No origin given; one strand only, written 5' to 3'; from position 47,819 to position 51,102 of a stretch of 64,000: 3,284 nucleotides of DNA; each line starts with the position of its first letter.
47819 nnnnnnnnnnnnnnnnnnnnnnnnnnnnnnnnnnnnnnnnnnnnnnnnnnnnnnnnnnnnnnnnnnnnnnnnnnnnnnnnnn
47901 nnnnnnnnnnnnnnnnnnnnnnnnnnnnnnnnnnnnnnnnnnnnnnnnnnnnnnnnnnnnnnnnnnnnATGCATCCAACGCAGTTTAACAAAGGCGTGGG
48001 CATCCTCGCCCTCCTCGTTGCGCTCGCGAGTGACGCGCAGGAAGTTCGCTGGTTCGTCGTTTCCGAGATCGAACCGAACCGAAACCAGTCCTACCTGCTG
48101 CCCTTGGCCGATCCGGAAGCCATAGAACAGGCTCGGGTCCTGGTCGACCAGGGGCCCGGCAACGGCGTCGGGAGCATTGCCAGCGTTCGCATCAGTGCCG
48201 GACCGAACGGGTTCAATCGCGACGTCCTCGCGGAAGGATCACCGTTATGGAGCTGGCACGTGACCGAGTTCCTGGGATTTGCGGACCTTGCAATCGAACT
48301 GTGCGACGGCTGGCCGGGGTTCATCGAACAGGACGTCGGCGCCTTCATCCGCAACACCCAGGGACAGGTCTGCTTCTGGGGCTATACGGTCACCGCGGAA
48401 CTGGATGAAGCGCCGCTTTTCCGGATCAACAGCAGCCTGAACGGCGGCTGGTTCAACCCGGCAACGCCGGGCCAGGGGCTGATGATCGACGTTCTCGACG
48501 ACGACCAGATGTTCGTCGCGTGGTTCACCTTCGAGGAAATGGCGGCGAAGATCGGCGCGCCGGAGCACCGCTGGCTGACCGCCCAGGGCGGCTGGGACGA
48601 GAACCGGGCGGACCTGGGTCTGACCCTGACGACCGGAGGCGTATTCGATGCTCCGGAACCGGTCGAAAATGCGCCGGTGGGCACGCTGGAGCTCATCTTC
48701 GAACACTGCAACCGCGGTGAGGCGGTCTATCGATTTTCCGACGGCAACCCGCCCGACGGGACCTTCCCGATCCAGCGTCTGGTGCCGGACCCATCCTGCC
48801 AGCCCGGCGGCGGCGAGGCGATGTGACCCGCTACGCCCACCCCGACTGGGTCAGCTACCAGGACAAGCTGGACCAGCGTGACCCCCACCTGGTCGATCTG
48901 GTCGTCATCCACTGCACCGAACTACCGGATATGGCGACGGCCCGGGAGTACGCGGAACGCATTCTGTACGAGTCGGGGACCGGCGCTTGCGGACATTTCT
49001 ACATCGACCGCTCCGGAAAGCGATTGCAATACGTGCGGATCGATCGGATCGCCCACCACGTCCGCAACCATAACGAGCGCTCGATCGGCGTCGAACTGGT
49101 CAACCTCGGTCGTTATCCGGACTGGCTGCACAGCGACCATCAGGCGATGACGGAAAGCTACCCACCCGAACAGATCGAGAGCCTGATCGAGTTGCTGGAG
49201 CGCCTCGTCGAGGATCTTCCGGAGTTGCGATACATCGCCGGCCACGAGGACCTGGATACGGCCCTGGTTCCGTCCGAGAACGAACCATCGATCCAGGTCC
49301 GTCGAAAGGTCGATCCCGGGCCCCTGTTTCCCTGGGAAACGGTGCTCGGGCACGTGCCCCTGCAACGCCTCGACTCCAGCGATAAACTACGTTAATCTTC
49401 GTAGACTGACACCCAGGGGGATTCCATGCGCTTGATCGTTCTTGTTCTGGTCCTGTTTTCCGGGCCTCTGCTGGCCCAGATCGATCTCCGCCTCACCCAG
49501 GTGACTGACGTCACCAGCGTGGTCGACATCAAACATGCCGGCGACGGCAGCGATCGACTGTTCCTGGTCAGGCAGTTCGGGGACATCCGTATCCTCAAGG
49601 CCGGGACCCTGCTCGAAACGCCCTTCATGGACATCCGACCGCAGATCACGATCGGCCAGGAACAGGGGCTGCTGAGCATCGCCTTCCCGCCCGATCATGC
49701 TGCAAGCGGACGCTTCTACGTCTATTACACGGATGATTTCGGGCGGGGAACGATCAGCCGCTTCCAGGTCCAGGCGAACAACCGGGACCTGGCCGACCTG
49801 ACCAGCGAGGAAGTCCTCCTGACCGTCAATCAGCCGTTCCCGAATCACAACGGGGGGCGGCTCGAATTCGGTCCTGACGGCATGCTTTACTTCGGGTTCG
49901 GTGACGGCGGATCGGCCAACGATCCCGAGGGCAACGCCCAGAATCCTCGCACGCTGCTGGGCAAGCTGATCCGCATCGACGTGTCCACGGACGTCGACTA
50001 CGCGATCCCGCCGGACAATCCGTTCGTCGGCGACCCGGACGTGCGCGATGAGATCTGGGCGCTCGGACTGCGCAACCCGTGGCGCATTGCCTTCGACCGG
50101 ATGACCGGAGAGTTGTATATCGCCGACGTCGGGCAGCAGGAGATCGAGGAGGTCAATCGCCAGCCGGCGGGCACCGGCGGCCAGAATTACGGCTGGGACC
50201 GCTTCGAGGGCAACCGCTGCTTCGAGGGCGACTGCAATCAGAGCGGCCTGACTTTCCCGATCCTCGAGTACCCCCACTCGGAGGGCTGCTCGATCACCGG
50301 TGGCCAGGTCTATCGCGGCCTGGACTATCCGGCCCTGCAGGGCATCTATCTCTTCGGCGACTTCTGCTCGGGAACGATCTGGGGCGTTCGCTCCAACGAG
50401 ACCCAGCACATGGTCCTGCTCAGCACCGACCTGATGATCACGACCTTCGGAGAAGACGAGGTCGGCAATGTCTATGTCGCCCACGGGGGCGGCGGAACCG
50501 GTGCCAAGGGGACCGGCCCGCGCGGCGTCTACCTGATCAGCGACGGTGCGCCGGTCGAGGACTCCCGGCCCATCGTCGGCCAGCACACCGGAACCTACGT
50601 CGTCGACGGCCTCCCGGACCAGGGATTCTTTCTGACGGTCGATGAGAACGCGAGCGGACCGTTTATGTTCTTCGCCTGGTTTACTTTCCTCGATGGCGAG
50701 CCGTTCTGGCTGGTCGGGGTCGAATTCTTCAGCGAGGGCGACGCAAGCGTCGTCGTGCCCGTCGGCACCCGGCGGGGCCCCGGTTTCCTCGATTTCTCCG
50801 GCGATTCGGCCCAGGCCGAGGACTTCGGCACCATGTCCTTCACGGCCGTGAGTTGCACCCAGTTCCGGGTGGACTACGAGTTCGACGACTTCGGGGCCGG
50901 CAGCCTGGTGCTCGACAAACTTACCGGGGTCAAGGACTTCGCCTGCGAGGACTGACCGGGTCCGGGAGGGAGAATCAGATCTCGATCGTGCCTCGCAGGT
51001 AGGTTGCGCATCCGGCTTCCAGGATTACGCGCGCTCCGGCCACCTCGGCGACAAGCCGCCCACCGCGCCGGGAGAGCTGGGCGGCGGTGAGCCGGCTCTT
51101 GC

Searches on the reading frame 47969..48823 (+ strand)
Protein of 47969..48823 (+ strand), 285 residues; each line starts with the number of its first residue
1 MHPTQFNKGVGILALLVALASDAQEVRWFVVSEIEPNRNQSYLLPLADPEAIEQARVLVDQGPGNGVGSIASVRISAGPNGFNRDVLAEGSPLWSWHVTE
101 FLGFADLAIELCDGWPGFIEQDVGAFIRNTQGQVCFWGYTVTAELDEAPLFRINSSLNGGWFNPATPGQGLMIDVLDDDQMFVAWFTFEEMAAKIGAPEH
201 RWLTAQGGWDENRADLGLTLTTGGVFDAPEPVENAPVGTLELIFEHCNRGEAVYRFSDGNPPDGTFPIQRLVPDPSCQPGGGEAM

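Call 2: search_protein_families(library=pfam, proteins=[window:47969-48823:+], max_evalue=1)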
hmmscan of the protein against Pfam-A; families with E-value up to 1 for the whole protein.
window:47969-48823:+ (285 aa): 1 family
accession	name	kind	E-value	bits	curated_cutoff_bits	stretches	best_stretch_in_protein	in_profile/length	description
PF23621.1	BP74_N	-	5.3e-15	55.7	27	1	27-146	3-112/114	BP74 N-terminal domain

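Call 4: search_protein_families(library=ncbifam, proteins=[window:47969-48823:+], max_evalue=1)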
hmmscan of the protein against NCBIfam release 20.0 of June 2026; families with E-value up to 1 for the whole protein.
window:47969-48823:+ (285 aa): 0 families

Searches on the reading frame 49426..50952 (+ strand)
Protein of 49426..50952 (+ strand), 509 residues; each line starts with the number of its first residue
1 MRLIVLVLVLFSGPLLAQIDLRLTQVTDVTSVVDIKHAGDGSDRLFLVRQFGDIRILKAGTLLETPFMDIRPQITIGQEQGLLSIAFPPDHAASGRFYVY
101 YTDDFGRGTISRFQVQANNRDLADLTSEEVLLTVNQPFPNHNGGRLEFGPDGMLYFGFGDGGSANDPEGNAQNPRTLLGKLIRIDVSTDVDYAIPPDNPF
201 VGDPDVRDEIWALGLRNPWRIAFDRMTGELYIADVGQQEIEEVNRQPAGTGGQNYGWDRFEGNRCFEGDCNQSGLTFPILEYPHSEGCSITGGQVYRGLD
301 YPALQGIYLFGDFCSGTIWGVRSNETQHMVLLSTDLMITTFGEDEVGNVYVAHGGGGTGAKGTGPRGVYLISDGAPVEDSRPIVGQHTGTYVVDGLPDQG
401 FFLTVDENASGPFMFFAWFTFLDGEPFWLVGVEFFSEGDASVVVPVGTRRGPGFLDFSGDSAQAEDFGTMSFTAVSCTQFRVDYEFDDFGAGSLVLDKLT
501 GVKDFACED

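Call 2: search_protein_families(library=pfam, proteins=[window:49426-50952:+], max_evalue=1)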
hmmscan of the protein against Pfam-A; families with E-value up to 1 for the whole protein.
window:49426-50952:+ (509 aa): 2 families
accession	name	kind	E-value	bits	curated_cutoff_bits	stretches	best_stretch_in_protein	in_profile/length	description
PF07995.17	GSDH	-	8.3e-44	150.6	25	1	37-328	9-293/332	Glucose / Sorbosone dehydrogenase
PF07748.19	Glyco_hydro_38C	-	0.063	14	25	1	64-125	101-157/206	Glycosyl hydrolases family 38 C-terminal domain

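Call 4: search_protein_families(library=ncbifam, proteins=[window:49426-50952:+], max_evalue=1)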
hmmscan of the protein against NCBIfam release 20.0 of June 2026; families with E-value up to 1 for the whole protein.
window:49426-50952:+ (509 aa): 1 family
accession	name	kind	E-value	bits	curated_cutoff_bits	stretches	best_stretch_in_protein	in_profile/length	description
TIGR03606.1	non_repeat_PQQ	subfamily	6.6e-16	58.2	434.55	1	77-263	76-273/454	glucose/sorbosone family PQQ-dependent dehydrogenase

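Call 29: find_encoding_contigs(protein=window:49426-50952:+, flank=3000, max_places=4)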
Protein window:49426-50952:+ (509 aa): 2 contigs read that carry it; 2 places shown.
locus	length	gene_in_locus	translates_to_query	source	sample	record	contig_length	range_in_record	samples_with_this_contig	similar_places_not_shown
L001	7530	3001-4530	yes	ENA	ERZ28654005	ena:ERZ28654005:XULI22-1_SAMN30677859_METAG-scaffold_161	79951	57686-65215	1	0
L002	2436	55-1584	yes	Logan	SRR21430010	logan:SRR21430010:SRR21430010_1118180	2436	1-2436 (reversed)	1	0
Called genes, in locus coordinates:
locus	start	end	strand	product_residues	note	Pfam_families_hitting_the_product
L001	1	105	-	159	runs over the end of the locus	PF02870:Methyltransf_1N (weak), PF01035:DNA_binding_1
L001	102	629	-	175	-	PF05728:UPF0227, PF12146:Hydrolase_4 (faint)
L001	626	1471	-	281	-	PF17773:UPF0176_N, PF00581:Rhodanese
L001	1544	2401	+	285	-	PF23621:BP74_N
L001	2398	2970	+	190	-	PF01510:Amidase_2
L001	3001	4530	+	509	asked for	PF07995:GSDH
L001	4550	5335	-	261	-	PF02567:PhzC-PhzF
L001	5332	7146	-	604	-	PF00270:DEAD, PF00271:Helicase_C, PF16124:RecQ_Zn_bind, PF09382:RQC, PF00570:HRDC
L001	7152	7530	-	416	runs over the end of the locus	PF13428:TPR_14 (faint), PF07719:TPR_2 (faint), PF13371:TPR_9 (weak), PF13414:TPR_11 (faint), PF23914:TPR_CcmH_CycH (weak), PF05118:Asp_Arg_Hydrox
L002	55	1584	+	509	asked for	PF07995:GSDH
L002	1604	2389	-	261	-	PF02567:PhzC-PhzF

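Call 43: find_encoding_contigs(protein=window:49426-50952:+, flank=10000, max_places=1)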
Protein window:49426-50952:+ (509 aa): 2 contigs read that carry it; 1 place shown.
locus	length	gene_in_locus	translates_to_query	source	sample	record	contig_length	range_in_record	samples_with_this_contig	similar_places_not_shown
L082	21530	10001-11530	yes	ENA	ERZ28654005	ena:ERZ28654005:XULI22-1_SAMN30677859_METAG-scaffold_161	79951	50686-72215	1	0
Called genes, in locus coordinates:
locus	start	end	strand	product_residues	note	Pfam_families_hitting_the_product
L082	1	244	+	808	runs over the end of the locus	PF13517:FG-GAP_3 (faint), PF01839:FG-GAP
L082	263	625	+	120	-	PF00462:Glutaredoxin (weak), PF03960:ArsC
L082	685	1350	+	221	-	-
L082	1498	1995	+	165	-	-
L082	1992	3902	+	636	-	PF17900:Peptidase_M1_N, PF01433:Peptidase_M1, PF09127:Leuk-A4-hydro_C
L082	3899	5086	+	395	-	PF13679:Methyltransf_32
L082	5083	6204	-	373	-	PF05222:AlaDh_PNT_N, PF01262:AlaDh_PNT_C, PF07992:Pyr_redox_2 (weak), PF00070:Pyr_redox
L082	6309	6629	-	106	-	PF04287:DUF446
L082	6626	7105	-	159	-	PF02870:Methyltransf_1N (weak), PF01035:DNA_binding_1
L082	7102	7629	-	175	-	PF05728:UPF0227, PF12146:Hydrolase_4 (faint)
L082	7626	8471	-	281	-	PF17773:UPF0176_N, PF00581:Rhodanese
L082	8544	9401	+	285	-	PF23621:BP74_N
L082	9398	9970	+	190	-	PF01510:Amidase_2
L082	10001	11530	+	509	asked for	PF07995:GSDH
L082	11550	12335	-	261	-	PF02567:PhzC-PhzF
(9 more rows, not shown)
